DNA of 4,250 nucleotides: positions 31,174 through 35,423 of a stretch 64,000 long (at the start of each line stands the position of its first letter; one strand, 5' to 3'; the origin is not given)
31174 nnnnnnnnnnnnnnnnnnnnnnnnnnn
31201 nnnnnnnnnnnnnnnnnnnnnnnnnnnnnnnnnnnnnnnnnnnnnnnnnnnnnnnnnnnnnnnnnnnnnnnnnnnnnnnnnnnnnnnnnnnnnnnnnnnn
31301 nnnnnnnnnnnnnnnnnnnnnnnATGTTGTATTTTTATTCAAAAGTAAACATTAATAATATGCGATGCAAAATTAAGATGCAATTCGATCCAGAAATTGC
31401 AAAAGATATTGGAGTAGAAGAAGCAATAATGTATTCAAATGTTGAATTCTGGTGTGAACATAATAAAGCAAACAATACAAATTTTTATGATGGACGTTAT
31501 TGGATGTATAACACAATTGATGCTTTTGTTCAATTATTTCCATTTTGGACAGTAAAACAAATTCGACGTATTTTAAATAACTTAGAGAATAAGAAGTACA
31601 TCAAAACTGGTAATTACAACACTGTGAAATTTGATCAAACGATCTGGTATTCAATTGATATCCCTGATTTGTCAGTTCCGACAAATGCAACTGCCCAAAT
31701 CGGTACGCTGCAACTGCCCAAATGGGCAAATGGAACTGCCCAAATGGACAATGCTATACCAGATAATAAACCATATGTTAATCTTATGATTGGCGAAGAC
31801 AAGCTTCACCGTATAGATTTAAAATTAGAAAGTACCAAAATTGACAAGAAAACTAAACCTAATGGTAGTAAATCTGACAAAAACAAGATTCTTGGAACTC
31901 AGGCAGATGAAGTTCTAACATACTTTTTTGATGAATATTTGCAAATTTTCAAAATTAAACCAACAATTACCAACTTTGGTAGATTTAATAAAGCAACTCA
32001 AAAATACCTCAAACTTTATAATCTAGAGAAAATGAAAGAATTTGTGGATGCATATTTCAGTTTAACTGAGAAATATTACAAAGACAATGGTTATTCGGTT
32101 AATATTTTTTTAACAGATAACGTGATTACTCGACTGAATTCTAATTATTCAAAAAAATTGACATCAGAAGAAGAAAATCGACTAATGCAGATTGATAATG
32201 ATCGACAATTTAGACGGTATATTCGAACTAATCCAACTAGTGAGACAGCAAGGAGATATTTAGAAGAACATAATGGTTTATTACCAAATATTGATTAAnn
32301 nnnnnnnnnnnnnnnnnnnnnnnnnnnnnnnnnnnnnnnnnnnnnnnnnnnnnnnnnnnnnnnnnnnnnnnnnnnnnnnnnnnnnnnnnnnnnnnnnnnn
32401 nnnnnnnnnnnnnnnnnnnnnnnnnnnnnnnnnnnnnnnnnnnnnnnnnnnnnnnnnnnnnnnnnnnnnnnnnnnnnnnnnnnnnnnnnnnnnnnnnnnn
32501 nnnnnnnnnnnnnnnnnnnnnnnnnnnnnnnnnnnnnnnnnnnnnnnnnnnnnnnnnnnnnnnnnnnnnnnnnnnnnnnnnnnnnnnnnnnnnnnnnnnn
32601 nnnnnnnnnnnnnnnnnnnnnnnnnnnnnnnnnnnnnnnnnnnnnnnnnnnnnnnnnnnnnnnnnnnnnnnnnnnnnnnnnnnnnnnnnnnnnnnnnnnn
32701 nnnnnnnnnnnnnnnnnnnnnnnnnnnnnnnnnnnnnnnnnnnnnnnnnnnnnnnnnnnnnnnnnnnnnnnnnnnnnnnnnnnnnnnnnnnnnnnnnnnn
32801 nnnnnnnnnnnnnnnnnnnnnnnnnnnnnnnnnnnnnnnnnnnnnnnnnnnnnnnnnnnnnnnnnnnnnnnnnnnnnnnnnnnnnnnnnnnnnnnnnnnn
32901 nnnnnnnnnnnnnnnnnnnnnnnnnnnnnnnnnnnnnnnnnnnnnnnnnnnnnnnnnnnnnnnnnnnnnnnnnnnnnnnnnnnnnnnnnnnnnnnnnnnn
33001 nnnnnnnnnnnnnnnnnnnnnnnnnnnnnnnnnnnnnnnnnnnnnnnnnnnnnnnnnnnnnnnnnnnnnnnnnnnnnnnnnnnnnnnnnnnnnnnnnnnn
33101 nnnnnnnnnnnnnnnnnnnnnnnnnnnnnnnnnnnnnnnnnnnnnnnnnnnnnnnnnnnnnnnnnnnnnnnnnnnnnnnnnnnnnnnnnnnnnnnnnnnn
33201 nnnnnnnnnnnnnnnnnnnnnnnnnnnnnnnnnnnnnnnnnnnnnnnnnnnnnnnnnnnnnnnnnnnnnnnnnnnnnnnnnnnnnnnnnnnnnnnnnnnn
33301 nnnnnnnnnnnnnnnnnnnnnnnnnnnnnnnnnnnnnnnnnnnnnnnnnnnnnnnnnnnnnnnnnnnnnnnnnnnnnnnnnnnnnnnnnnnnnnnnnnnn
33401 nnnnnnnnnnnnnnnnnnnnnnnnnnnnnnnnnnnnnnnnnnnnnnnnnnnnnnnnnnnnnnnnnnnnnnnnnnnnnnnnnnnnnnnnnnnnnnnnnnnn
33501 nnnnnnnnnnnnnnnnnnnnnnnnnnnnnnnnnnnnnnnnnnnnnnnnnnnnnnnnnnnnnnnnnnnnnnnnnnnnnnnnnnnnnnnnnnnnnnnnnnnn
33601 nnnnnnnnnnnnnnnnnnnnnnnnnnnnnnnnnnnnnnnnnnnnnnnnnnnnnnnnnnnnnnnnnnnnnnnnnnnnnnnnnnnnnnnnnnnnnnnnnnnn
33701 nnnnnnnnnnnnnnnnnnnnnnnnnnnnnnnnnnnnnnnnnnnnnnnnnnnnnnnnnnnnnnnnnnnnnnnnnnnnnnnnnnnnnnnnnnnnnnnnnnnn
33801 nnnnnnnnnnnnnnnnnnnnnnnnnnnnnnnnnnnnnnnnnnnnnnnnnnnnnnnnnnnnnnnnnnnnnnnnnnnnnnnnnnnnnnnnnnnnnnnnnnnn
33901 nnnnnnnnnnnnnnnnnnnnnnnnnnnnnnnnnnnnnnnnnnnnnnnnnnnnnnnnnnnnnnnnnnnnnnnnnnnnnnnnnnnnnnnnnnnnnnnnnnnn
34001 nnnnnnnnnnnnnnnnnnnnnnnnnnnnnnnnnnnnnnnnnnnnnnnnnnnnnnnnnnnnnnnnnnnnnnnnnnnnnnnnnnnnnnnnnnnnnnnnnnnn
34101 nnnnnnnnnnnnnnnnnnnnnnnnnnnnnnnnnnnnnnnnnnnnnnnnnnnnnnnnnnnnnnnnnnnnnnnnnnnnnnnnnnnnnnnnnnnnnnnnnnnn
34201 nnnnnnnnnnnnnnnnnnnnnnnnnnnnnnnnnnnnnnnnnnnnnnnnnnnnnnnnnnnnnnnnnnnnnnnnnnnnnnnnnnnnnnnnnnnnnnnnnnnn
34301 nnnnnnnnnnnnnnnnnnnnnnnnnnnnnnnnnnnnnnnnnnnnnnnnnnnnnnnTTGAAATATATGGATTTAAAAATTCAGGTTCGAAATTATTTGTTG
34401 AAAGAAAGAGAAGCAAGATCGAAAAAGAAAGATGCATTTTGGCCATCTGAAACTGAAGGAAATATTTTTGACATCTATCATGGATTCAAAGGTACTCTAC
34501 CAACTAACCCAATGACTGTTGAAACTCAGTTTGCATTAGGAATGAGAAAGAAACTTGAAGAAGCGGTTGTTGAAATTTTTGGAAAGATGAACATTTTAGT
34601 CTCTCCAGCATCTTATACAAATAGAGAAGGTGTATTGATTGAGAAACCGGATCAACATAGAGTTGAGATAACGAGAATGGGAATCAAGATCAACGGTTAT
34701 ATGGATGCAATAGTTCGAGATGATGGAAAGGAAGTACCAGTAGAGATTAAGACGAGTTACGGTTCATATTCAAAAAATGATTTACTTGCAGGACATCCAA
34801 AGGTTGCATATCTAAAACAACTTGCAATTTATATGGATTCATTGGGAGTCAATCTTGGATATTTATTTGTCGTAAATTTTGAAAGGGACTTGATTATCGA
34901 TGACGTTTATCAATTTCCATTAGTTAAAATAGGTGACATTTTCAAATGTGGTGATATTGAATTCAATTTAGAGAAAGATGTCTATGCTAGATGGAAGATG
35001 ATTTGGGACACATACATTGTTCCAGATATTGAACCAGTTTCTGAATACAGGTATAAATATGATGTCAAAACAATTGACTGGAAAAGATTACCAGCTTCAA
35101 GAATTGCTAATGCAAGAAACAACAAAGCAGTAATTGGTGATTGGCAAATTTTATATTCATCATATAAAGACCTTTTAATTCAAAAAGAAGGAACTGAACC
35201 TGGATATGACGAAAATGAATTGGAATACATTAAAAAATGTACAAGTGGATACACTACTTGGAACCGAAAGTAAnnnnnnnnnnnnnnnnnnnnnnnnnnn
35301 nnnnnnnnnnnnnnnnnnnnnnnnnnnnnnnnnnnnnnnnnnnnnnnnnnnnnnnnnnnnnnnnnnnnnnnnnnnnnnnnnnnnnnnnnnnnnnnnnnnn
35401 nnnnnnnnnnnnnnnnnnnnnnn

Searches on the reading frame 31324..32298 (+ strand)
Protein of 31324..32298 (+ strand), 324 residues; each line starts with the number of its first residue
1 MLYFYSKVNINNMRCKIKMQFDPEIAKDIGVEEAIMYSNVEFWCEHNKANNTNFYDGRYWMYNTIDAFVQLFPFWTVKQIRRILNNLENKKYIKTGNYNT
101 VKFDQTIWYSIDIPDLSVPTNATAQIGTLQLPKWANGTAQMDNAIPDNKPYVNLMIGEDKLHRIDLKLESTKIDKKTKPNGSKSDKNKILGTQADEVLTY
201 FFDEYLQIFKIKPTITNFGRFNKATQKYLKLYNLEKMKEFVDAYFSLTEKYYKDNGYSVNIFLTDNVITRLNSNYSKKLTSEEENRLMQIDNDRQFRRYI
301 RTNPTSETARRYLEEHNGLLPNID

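Call 38: search_protein_families(library=pfam, proteins=[window:31324-32298:+], max_evalue=0.001)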
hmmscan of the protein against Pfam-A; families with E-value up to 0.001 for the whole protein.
window:31324-32298:+ (324 aa): 0 families

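Call 129: search_protein_families(library=phrogs, proteins=[window:31324-32298:+], max_evalue=0.001)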
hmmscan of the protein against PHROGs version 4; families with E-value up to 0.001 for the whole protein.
window:31324-32298:+ (324 aa): 4 families
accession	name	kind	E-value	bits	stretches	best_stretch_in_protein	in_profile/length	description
phrog_11233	-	DNA, RNA and nucleotide metabolism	4e-32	112.8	1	18-125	3-113/297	replication initiation protein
phrog_6493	-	DNA, RNA and nucleotide metabolism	1e-21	78.5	1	20-162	13-152/261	DnaD-like helicase loader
phrog_428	-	DNA, RNA and nucleotide metabolism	1e-12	49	1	21-201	93-241/455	replication initiation protein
phrog_270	-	DNA, RNA and nucleotide metabolism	3.3e-05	24.4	1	31-172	42-152/383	replication initiation protein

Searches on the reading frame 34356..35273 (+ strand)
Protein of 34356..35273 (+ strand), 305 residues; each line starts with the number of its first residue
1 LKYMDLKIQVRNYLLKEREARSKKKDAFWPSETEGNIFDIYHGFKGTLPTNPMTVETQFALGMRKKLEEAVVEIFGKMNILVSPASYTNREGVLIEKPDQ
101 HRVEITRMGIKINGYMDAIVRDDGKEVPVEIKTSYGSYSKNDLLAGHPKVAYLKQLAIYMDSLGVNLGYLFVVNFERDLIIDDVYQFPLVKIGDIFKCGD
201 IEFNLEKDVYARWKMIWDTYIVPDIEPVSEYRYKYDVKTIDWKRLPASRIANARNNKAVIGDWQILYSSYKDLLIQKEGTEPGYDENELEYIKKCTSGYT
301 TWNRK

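Call 38: search_protein_families(library=pfam, proteins=[window:34356-35273:+], max_evalue=0.001)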
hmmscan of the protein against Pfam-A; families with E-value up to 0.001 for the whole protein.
window:34356-35273:+ (305 aa): 0 families

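Call 129: search_protein_families(library=phrogs, proteins=[window:34356-35273:+], max_evalue=0.001)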
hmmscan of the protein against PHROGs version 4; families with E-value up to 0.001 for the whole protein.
window:34356-35273:+ (305 aa): 2 families
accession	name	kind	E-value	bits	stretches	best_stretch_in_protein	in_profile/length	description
phrog_1706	-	DNA, RNA and nucleotide metabolism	1.3e-16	61.9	1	15-185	37-186/293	CRISPR/Cas system associated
phrog_1990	-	DNA, RNA and nucleotide metabolism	1.7e-05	25.4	1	98-185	97-190/290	Cas4-domain exonuclease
